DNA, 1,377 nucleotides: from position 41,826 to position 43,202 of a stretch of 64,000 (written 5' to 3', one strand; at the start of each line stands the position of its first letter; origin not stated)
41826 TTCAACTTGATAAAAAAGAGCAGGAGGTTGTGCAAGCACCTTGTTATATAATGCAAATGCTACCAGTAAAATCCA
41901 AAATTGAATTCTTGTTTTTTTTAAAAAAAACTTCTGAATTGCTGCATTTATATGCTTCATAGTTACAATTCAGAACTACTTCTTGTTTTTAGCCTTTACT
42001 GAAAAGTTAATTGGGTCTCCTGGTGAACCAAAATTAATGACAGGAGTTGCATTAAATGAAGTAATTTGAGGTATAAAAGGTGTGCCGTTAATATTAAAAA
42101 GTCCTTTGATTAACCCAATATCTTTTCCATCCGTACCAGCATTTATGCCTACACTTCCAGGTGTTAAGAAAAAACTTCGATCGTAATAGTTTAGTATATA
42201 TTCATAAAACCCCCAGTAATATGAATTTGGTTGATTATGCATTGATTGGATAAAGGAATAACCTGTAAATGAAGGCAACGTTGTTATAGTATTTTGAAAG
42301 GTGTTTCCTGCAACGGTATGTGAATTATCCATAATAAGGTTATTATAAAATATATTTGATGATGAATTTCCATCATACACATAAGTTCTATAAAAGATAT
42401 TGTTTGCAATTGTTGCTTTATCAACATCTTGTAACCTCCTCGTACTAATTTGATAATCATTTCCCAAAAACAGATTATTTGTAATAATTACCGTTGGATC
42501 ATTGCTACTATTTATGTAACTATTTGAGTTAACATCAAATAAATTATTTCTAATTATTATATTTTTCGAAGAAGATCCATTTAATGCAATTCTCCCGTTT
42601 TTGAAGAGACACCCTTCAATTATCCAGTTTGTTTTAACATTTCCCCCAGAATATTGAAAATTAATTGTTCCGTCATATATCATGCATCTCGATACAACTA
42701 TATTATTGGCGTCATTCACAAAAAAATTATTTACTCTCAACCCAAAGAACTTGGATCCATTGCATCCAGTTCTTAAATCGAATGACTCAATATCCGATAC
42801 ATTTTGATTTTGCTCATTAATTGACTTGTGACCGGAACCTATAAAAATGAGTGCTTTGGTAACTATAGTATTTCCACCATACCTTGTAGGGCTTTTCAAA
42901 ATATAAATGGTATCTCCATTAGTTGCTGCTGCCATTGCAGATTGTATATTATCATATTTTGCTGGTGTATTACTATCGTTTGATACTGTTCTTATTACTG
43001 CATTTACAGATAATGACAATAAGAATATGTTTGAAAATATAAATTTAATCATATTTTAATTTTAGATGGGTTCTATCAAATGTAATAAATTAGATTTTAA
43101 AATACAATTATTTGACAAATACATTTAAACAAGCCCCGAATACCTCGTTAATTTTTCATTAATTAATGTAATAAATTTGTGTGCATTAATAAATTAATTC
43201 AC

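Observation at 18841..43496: ~24.3-kb island bracketed by a 174-bp duplication of the phosphoglucomutase gene tail, with no recombinase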

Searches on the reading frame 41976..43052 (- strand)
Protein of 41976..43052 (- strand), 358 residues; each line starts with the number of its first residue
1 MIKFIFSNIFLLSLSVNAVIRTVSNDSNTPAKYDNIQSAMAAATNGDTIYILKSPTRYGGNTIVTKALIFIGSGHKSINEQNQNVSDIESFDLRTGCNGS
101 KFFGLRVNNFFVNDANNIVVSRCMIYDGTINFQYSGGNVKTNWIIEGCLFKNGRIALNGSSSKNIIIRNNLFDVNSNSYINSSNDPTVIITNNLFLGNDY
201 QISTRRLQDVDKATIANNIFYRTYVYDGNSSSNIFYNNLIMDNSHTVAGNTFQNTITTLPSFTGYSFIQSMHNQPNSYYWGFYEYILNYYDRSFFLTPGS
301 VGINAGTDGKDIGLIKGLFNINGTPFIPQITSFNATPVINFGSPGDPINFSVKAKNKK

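Call 6: search_protein_families(library=pfam, proteins=[window:41976-43052:-])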
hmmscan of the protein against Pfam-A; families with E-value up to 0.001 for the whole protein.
window:41976-43052:- (358 aa): 1 family
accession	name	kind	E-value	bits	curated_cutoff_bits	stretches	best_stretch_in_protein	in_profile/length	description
PF05048.19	NosD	-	0.0005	20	23.6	1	60-255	7-184/212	Periplasmic copper-binding protein (NosD)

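Call 8: search_protein_families(library=ncbifam, proteins=[window:41976-43052:-], max_evalue=0.01)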
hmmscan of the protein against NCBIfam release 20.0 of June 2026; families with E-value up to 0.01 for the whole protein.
window:41976-43052:- (358 aa): 0 families

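Call 26: find_homologous_proteins(query=window:41976-43052:-, max_evalue=0.00001)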
Query window:41976-43052:- (358 aa): 182 proteins with E <= 0.00001 among 1983 candidates; the best 120 are listed.
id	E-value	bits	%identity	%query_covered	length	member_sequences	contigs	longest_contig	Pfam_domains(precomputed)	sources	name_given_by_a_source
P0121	1.5e-231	785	100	100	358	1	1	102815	-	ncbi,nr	ncbi:MAG: hypothetical protein SFY32_00880 [Bacteroidota bacterium]|nr:hypothetical protein [Bactero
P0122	2.6e-32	130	33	97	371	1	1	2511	-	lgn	-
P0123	3.8e-32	130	34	99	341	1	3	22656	-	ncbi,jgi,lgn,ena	-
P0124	4.9e-32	129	35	99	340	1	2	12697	-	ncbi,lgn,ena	-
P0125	9.8e-30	122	36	97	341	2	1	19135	-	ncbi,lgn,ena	-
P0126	8.3e-29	119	36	99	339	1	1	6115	-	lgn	-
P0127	3.0e-27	114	33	97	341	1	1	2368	-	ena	-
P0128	4.1e-27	113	34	92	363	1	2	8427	-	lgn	-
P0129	4.6e-27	113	33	96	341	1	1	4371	-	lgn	-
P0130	3.0e-26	110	35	97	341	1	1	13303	-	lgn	-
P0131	3.4e-26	110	34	99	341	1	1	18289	-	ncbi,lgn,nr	ncbi:MAG: hypothetical protein EPN85_08790 [Bacteroidetes bacterium]|nr:MAG: hypothetical protein EP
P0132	4.8e-25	106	34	95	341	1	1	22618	-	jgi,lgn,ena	-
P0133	7.6e-25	106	33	99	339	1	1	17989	-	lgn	-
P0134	1.7e-24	105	34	97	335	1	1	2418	-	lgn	-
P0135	2.3e-23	101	33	89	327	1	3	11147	-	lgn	-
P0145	2.7e-21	94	33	97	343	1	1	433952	-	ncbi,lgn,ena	-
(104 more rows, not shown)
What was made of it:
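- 41976..43052 (-): First island gene, 358-aa secreted right-handed beta-helix protein. Member of a widespread Bacteroidota family at 30-36% identity (call 26).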

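Call 28: find_encoding_contigs(protein=P0123, flank=10000, max_places=3)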
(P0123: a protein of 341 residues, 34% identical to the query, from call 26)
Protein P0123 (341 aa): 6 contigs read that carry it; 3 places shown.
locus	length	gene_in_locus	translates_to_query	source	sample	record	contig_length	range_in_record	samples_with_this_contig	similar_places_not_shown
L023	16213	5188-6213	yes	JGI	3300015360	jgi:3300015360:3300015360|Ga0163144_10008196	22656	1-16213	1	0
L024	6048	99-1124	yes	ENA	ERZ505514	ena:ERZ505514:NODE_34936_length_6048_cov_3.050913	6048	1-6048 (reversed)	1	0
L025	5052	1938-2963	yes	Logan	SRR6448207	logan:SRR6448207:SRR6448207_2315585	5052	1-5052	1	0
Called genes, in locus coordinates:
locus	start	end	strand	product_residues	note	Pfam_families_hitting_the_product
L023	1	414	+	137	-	?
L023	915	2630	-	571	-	PF05572:Peptidase_M43, PF18962:Por_Secre_tail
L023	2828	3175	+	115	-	PF03960:ArsC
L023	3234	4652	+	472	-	PF00206:Lyase_1, PF10415:FumaraseC_C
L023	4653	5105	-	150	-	-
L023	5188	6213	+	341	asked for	-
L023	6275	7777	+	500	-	PF18911:PKD_4, PF00801:PKD (weak), PF18962:Por_Secre_tail (weak)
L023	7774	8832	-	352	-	PF00483:NTP_transferase, PF22640:ManC_GMP_beta-helix (weak)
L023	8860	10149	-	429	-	PF00155:Aminotran_1_2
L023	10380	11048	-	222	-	PF10263:SprT-like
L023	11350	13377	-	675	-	PF01926:MMR_HSR1, PF02421:FeoB_N, PF07670:Gate, PF07664:FeoB_C, PF07670:Gate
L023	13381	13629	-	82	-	PF04023:FeoA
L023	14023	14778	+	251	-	PF02405:MlaE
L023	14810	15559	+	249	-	PF09818:ABC_ATPase (faint), PF00005:ABC_tran, PF13304:AAA_21 (faint)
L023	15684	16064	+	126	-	PF01597:GCV_H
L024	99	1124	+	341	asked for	-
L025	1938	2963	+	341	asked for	-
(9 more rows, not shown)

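Call 29: find_encoding_contigs(protein=P0145, flank=10000, max_places=2)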
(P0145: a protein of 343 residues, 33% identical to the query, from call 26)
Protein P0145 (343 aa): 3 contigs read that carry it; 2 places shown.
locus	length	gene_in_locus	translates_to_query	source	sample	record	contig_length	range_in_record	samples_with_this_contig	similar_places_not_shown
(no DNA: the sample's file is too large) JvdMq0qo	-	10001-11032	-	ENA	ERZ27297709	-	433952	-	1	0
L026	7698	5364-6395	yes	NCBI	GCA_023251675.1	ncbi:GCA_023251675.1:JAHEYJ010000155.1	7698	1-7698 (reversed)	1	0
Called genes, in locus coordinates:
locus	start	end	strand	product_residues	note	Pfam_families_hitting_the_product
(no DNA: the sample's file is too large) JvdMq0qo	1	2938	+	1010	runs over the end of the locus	PF00873:ACR_tran, PF02355:SecD_SecF_C (weak), PF03176:MMPL (weak)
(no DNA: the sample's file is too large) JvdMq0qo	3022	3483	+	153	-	PF11396:PepSY_like (weak)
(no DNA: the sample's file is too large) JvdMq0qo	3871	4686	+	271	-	PF03462:PCRF, PF00472:RF-1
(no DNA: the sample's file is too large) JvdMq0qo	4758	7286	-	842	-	PF08126:Propeptide_C25, PF01364:Peptidase_C25, PF18962:Por_Secre_tail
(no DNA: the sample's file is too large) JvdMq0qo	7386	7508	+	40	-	-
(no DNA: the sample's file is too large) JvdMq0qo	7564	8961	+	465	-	PF00206:Lyase_1, PF10415:FumaraseC_C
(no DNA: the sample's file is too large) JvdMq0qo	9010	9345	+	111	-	PF01541:GIY-YIG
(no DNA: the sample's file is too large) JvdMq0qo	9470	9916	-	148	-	-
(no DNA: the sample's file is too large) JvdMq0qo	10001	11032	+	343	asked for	-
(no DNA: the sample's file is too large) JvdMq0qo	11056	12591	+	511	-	PF18911:PKD_4, PF00801:PKD (weak)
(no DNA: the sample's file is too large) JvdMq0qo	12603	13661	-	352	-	PF00483:NTP_transferase, PF22640:ManC_GMP_beta-helix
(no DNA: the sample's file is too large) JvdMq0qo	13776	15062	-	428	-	PF00155:Aminotran_1_2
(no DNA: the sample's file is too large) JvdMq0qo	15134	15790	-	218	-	PF10263:SprT-like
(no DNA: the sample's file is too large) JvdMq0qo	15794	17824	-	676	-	PF01926:MMR_HSR1, PF02421:FeoB_N, PF03193:RsgA_GTPase (faint), PF07670:Gate, PF07664:FeoB_C, PF07670:Gate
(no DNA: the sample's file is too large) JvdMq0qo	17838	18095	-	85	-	PF04023:FeoA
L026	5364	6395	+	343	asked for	-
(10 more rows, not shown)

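Call 58: search_protein_families(library=phrogs, proteins=[window:41976-43052:-], max_evalue=0.001)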
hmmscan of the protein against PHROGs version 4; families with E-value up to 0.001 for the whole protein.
window:41976-43052:- (358 aa): 0 families

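Call 86: predict_structure(alignment_id=A3)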
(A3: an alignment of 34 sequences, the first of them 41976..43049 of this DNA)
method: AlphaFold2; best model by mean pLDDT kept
length: 357 residues; sequences in the alignment: 34
mean_pLDDT: 75.8   pTM: 0.78
mean pLDDT of the five models: 75.8, 75.5, 75.0, 74.6, 72.8
residues with pLDDT >= 90: 134; 70-90: 77; 50-70: 103; < 50: 43
segments of 3 or more residues with pLDDT < 50: 244-250, 267-272, 278-287, 315-328, 355-357
pLDDT, mean of each block of 10 residues (from residue 1): 56 73 94 97 96 93 97 66 89 96 94 94 92 82 92 88 92 82 92 78 82 88 74 82 50 58 54 49 49 67 55 46 48 57 66 52
secondary structure, 60 per line:
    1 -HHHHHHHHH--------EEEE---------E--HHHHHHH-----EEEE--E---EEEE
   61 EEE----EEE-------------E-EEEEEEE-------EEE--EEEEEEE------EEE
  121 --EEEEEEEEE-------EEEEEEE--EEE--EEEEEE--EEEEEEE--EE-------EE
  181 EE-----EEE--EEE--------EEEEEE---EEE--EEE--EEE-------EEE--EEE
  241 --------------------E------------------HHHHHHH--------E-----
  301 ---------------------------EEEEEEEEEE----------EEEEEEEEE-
elements in order: H2-10 E19-22 H35-41 E47-50 E57-63 E68-70 E86-92 E100-102 E105-111 E118-120 E123-131 E139-145 E148-150 E153-158 E161-167 E179-182 E188-190 E193-195 E204-209 E213-215 E218-220 E223-225 E233-235 E238-240 H280-286 E328-337 E348-356
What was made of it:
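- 41976..43052 (-): AlphaFold model pLDDT 75.8, pTM 0.78 (call 86).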

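Call 89: fold_search(model_id=the predicted structure, library=pdb)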
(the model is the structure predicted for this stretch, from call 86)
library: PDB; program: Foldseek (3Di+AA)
matches with E <= 10: 288; with E <= 0.001: 3
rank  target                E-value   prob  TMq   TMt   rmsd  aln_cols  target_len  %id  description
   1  7o7a_B                1.8e-04  1.00  0.44  0.39   5.7       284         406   15  Structure of the PL6 family alginate lyase Pedsa0632 from Pseudopedobacter saltans (released 2021-07-28)
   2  7o84_B                3.5e-04  1.00  0.44  0.39   5.7       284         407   15  Structure of the PL6 family alginate lyase Pedsa0632 from Pseudopedobacter saltans in complex with substrate (released 2021-07-28)
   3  9qrm_B                4.5e-04  0.93  0.17  0.12  14.7       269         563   12  X-ray structure of Kp32gp38 in complex with K21 pyr5 (released 2025-09-03)
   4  5c1c                  1.1e-03  1.00  0.36  0.41   8.8       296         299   11  Crystal Structure of the Pectin Methylesterase from Aspergillus niger in Deglycosylated Form (released 2015-07-01)
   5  9j4l_B                1.3e-03  0.98  0.25  0.23  10.2       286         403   11  Crystal structure of GH9l Inulin fructotransferases (IFTase) (released 2024-09-04)
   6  7dmk_B                1.6e-03  1.00  0.28  0.16  10.1       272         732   16  PL6 alginate lyase BcAlyPL6 (released 2021-10-06)
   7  5c1e                  1.9e-03  1.00  0.37  0.43   8.3       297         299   11  Crystal Structure of the Pectin Methylesterase from Aspergillus niger in Penultimately Deglycosylated Form (N-acetylgluc (released 2015-07-01)
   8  8bwk_D                2.0e-03  1.00  0.31  0.18   9.7       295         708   12  Metagenomic derived PL6 alginate lyase (released 2023-12-20)
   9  7o84_A                2.4e-03  1.00  0.32  0.28  11.1       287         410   15  Structure of the PL6 family alginate lyase Pedsa0632 from Pseudopedobacter saltans in complex with substrate (released 2021-07-28)
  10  5z9t_A                2.9e-03  1.00  0.35  0.26  12.3       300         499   14  a new PL6 alginate lyase complex with trisaccharide (released 2019-03-27)
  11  5mqp_B                3.3e-03  0.99  0.27  0.18  14.8       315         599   11  Glycoside hydrolase BT_1002 (released 2017-04-05)
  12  9ozl_D                4.0e-03  0.99  0.29  0.29  11.7       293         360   13  Crystal structure of the polysaccharide lyase RbmB from Vibrio cholerae (released 2026-03-11)
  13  2xty_B                4.0e-03  0.77  0.18  0.28  11.7       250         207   11  Structure of QnrB1 (R167E-Trypsin Treated), a plasmid-mediated fluoroquinolone resistance protein (released 2010-10-27)
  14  1xg2_A                4.4e-03  1.00  0.31  0.34  12.0       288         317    9  Crystal structure of the complex between pectin methylesterase and its inhibitor protein (released 2005-03-22)
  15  9rkv_O                5.1e-03  1.00  0.32  0.21   9.3       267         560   14  Agrobacterium phage 7-7-1 tail fibers (released 2025-12-10)
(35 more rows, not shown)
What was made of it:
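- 41976..43052 (-): Best fold matches are PL6 alginate lyases and pectin methylesterases (call 89).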
